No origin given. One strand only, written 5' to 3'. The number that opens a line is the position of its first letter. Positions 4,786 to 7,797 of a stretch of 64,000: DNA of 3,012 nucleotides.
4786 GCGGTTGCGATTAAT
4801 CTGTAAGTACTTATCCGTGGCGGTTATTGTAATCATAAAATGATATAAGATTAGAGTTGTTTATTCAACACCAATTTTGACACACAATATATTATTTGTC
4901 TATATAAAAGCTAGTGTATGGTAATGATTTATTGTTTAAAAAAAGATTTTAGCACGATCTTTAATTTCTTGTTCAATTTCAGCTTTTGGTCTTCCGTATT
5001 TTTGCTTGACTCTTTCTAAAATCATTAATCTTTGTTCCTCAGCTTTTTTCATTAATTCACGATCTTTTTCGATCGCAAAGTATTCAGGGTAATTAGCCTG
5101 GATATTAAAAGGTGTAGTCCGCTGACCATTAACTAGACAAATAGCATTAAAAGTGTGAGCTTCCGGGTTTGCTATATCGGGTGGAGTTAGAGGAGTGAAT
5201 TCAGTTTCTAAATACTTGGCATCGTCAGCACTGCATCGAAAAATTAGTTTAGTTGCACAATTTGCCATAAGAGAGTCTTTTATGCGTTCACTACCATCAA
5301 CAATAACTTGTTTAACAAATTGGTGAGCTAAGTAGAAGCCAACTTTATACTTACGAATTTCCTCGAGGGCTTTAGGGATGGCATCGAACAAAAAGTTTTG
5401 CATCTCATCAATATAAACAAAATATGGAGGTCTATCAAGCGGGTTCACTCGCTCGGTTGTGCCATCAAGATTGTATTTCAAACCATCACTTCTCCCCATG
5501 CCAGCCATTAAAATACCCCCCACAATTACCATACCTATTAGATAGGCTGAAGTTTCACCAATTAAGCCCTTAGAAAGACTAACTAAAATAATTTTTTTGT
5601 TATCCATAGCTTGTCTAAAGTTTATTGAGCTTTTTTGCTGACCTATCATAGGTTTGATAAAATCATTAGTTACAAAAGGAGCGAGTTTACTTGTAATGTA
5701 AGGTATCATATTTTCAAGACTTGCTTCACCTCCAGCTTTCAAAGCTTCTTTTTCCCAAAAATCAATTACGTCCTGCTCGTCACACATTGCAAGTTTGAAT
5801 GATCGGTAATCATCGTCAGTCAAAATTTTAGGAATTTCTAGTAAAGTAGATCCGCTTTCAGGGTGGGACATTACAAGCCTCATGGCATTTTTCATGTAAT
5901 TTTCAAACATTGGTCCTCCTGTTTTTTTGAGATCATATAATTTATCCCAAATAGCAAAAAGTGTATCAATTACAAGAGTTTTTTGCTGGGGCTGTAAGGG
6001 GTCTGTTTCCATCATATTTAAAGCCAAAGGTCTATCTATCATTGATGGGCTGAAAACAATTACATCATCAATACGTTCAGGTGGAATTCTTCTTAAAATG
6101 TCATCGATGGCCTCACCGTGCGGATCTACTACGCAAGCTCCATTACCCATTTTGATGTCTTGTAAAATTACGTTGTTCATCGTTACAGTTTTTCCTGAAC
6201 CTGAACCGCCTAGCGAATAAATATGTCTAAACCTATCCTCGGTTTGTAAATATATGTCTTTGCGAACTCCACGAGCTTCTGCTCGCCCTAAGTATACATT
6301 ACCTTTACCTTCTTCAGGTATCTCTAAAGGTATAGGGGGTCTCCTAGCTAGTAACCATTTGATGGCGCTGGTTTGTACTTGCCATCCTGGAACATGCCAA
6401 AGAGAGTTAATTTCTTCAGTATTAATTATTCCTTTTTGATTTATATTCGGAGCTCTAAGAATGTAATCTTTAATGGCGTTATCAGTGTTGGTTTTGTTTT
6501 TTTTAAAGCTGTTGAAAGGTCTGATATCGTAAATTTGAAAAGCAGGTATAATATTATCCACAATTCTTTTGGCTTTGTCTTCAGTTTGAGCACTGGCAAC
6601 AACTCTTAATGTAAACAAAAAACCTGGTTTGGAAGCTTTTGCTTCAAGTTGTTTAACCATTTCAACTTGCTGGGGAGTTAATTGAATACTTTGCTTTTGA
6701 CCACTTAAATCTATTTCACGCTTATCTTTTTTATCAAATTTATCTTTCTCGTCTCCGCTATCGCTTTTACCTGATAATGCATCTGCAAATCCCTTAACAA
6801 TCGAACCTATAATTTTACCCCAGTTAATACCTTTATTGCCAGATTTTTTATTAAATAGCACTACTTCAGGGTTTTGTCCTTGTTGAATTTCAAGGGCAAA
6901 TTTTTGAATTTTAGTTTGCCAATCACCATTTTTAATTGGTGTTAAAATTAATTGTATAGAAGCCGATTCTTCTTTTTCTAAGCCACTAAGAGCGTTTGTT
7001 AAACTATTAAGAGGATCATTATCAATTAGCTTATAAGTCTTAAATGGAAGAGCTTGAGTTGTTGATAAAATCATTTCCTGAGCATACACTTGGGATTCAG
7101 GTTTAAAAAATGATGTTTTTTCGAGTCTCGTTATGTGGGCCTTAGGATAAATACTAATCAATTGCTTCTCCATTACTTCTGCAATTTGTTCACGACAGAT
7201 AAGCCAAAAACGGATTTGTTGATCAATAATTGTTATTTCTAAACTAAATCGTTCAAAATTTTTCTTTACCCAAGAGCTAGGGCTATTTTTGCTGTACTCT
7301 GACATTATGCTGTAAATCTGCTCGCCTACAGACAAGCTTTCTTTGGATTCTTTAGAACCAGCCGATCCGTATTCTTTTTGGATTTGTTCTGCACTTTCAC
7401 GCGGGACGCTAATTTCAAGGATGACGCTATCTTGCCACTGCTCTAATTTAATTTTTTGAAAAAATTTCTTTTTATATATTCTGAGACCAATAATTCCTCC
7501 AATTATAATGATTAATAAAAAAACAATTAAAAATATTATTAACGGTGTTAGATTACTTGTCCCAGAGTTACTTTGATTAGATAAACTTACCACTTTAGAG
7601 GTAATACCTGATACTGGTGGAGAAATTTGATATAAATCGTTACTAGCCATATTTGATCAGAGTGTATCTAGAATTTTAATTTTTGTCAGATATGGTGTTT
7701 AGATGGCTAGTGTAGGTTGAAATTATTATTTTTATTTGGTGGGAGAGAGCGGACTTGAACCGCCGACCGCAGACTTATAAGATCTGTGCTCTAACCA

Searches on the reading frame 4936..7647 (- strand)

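Call 24: search_protein_families(library=pfam, max_evalue=0.001, proteins=[window:4936-7647:-])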
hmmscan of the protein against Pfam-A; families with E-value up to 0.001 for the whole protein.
window:4936-7647:- (903 aa): 4 families
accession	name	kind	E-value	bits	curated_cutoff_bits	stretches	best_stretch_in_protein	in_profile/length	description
PF02534.20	T4SS-DNA_transf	-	4.4e-08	32.8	20.1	1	448-539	21-107/468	Type IV secretory system Conjugative DNA transfer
PF10412.15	TrwB_AAD_bind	-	5e-07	29.4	20.5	0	472-516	14-58/387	Type IV secretion-system coupling protein DNA-binding domain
PF12696.13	TraG-D_C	-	0.00016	22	22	1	744-810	4-69/126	TraM recognition site of TraD and TraG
PF01935.23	DUF87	-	0.00074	20.1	23.2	0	464-512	13-63/220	Helicase HerA, central domain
